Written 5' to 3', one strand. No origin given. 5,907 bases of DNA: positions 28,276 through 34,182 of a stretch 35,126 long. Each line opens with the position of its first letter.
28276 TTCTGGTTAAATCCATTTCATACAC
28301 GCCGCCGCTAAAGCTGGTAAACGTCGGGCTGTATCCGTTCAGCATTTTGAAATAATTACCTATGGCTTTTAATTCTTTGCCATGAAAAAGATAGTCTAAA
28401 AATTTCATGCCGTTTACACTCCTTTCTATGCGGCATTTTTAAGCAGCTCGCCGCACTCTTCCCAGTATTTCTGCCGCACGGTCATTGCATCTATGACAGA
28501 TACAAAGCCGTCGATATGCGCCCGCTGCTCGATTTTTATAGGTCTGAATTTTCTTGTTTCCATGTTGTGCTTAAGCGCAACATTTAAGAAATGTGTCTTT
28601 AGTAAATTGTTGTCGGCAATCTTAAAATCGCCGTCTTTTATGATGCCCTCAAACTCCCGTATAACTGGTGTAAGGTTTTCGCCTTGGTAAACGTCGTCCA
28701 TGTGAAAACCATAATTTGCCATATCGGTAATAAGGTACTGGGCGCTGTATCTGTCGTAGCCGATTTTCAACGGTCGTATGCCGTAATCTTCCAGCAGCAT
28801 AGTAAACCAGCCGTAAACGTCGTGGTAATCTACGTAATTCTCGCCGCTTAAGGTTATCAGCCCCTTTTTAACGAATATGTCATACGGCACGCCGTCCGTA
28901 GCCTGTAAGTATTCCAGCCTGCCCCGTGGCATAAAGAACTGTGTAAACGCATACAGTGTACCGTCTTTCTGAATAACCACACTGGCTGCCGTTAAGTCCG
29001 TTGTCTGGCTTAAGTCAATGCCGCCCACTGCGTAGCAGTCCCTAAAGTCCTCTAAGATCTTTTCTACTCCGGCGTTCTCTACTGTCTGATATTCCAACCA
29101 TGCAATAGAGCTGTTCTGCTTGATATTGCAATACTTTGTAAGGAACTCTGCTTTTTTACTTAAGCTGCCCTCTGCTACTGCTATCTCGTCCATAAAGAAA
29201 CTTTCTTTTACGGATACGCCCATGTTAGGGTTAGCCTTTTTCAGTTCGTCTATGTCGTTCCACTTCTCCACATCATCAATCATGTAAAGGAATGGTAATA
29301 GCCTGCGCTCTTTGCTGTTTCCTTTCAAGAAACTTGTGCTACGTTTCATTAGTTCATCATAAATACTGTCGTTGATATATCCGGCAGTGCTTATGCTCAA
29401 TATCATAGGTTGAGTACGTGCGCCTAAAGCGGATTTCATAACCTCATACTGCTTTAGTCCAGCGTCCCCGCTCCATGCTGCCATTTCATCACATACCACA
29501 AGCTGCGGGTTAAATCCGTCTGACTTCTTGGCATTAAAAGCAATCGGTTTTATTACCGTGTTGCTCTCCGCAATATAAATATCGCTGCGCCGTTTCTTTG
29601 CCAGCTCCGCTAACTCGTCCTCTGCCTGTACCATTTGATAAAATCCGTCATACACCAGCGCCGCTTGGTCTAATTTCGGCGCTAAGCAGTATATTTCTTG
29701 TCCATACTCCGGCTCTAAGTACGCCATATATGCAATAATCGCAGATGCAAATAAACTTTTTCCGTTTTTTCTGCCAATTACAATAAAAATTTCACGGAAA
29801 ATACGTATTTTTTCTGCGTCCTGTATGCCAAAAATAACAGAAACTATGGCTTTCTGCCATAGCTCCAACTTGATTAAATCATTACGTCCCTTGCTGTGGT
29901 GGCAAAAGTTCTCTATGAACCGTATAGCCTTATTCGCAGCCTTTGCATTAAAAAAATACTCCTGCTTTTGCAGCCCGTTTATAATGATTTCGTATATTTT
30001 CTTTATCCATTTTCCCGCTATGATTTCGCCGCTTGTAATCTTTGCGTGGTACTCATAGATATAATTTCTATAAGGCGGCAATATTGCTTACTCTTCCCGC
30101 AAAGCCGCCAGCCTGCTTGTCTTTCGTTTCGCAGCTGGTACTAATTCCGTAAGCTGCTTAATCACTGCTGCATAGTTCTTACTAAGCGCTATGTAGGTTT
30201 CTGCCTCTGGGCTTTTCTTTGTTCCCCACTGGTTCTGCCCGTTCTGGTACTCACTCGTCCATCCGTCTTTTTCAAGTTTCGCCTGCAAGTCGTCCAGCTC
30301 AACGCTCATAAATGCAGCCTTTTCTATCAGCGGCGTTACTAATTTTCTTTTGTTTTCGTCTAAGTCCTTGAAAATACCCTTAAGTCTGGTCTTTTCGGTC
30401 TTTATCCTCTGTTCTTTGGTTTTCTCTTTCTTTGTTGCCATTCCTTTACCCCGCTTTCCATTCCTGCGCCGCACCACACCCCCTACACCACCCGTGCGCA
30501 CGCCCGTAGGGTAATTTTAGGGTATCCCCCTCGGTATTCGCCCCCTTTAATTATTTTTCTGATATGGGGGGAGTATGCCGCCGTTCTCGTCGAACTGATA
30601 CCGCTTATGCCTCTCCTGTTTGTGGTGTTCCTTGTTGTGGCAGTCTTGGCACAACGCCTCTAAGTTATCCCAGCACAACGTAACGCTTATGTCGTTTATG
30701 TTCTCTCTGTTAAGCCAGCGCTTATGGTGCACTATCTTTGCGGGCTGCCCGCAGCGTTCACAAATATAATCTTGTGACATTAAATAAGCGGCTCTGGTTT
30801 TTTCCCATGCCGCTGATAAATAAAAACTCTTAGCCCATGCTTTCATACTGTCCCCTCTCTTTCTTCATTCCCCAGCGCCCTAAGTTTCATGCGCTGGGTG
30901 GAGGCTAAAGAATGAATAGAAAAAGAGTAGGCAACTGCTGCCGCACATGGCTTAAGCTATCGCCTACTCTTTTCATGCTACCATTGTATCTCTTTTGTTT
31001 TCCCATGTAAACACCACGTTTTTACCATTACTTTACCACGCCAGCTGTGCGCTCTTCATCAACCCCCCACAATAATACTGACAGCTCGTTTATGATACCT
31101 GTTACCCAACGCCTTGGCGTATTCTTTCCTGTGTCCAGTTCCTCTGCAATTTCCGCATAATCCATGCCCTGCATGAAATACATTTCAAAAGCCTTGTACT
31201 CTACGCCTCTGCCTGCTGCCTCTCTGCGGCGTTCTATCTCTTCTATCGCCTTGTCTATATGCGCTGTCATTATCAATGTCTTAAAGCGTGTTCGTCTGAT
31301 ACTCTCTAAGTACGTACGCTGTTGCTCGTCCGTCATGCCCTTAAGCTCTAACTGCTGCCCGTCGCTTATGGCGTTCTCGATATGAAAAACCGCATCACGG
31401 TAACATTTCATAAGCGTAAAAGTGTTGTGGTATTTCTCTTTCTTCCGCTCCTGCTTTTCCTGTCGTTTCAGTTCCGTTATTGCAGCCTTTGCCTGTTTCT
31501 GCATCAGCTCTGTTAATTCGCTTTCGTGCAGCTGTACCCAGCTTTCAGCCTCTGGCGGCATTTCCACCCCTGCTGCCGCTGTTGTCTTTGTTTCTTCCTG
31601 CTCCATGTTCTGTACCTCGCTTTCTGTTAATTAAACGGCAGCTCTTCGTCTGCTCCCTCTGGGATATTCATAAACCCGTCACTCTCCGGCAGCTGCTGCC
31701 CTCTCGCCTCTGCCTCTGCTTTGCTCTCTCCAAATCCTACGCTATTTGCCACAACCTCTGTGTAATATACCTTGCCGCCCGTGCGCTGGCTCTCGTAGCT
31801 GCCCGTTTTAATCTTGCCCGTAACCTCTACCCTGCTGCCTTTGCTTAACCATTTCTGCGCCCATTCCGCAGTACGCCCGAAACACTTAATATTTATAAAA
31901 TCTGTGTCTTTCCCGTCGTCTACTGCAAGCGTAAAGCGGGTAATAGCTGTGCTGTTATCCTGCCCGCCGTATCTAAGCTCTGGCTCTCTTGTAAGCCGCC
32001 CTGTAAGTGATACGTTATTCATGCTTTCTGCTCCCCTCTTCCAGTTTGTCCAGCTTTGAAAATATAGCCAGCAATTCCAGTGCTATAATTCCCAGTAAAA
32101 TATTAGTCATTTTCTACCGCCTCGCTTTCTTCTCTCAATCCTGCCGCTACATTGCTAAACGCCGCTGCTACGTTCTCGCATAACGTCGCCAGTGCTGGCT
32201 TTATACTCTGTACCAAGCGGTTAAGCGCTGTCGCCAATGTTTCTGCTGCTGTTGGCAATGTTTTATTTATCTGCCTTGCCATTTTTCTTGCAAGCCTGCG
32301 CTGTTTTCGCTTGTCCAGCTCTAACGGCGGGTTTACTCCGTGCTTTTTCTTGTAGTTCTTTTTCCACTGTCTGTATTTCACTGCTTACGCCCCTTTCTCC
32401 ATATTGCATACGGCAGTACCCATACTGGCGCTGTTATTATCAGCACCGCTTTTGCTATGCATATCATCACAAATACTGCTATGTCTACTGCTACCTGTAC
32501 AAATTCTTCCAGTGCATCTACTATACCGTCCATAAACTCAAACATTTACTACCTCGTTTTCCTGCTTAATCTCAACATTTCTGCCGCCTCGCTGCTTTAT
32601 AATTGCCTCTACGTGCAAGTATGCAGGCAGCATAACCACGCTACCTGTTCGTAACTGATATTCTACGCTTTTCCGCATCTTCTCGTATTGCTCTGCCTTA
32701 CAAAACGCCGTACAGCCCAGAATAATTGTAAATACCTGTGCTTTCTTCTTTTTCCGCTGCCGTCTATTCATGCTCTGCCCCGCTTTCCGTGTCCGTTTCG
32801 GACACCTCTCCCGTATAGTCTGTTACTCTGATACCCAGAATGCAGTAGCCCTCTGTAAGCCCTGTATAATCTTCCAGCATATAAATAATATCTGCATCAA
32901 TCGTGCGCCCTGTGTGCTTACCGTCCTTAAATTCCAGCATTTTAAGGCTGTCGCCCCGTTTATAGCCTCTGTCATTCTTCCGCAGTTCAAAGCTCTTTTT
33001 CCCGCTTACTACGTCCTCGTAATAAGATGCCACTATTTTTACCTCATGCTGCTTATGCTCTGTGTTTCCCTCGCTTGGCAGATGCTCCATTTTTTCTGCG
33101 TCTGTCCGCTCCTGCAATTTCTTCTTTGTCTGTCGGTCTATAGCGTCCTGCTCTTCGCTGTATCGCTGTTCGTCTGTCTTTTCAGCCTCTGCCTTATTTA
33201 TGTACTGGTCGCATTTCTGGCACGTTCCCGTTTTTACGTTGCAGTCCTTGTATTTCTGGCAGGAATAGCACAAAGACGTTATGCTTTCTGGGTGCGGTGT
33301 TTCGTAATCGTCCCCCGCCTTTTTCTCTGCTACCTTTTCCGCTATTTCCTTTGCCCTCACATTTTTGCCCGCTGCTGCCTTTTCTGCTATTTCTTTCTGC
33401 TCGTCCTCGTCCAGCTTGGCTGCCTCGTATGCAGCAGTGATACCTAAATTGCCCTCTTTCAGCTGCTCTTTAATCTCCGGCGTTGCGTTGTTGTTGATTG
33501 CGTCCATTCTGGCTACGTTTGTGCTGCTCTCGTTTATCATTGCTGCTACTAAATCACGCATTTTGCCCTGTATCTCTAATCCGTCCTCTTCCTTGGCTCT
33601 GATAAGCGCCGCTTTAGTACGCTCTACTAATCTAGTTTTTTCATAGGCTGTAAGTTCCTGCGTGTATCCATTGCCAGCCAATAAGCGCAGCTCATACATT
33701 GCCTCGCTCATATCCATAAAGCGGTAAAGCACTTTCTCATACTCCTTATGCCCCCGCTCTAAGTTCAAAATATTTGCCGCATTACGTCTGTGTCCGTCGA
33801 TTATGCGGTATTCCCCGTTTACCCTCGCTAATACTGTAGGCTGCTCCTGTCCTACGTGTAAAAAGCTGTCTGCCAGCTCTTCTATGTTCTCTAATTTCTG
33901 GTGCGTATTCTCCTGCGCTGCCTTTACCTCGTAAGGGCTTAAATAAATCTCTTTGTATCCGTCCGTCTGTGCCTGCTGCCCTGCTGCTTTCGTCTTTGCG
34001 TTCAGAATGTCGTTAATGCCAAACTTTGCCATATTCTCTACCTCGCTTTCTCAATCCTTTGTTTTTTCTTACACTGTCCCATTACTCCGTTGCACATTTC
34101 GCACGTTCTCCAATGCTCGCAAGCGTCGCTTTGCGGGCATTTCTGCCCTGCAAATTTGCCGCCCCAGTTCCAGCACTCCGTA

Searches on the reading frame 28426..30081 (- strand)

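Call 23: search_protein_families(library=pfam, proteins=[window:28426-30081:-], max_evalue=0.01)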
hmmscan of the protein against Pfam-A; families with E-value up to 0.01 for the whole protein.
window:28426-30081:- (551 aa): 2 families
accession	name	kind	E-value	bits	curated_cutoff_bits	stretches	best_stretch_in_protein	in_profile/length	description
PF03354.21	TerL_ATPase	-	2.8e-31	109.1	23.7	1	75-246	2-174/178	Terminase large subunit, ATPase domain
PF20441.4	TerL_nuclease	-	4e-27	95.6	24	1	264-535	10-281/286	Terminase large subunit, endonuclease domain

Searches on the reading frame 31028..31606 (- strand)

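Call 23: search_protein_families(library=pfam, proteins=[window:31028-31606:-], max_evalue=0.01)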
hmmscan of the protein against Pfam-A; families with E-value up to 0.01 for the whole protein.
window:31028-31606:- (192 aa): 1 family
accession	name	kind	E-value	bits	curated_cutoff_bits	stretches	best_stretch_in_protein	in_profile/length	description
PF08281.18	Sigma70_r4_2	-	2.4e-05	24.3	25.7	1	138-166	17-45/54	Sigma-70, region 4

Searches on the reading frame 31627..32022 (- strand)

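Call 23: search_protein_families(library=pfam, proteins=[window:31627-32022:-], max_evalue=0.01)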
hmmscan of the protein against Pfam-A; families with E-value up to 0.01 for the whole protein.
window:31627-32022:- (131 aa): 2 families
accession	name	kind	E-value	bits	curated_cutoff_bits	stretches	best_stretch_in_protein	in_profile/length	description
PF00436.31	SSB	-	1.9e-22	79.7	26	1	1-97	1-103/104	Single-strand binding protein family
PF01336.31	tRNA_anti-codon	-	0.00038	20.8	27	1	31-74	19-60/75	OB-fold nucleic acid binding domain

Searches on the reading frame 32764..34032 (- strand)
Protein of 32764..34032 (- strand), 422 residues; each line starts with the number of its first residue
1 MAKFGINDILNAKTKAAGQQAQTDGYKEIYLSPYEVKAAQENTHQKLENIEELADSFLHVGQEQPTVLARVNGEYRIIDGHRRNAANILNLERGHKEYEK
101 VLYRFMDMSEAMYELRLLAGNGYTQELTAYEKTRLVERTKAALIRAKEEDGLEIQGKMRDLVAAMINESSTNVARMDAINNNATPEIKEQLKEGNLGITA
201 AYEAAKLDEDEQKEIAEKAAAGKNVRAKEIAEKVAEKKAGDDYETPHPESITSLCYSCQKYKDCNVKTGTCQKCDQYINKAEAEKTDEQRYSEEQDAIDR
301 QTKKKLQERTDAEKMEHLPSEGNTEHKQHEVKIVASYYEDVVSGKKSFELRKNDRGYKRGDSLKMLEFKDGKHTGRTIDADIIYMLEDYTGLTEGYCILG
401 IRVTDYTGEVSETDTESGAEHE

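Call 23: search_protein_families(library=pfam, proteins=[window:32764-34032:-], max_evalue=0.01)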
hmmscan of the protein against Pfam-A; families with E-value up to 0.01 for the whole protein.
window:32764-34032:- (422 aa): 3 families
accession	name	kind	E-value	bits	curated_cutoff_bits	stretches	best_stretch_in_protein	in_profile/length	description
PF12961.13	DUF3850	-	1.8e-27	95.8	22.9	1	328-401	1-77/77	Domain of unknown function (DUF3850)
PF02195.25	ParB_N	-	0.0013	19.2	26.3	1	38-86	15-64/95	ParB N-terminal domain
PF07506.17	RepB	-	0.0058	17.1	30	0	150-239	15-106/185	RepB plasmid partitioning protein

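Call 89: search_protein_families(library=phrogs, proteins=[window:32764-34032:-], max_evalue=0.00001)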
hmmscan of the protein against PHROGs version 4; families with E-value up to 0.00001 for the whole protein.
window:32764-34032:- (422 aa): 7 families
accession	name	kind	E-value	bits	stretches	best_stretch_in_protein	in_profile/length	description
phrog_15982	-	unknown function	1e-189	632.3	2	232-408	275-452/453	-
phrog_4715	-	DNA, RNA and nucleotide metabolism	1.4e-34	120.5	1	1-340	116-450/630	ParB-like partition protein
phrog_986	-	DNA, RNA and nucleotide metabolism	8.9e-30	105.3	1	257-404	38-174/253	RNA-binding protein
phrog_1812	-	unknown function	2.4e-19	70.5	1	327-405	3-81/150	-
phrog_27290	-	unknown function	5.7e-19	69.2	1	1-311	1-311/517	-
phrog_16529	-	unknown function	3.5e-18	67.1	1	329-401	3-75/140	-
phrog_24858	-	unknown function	3.8e-12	47.1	1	328-404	104-178/180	-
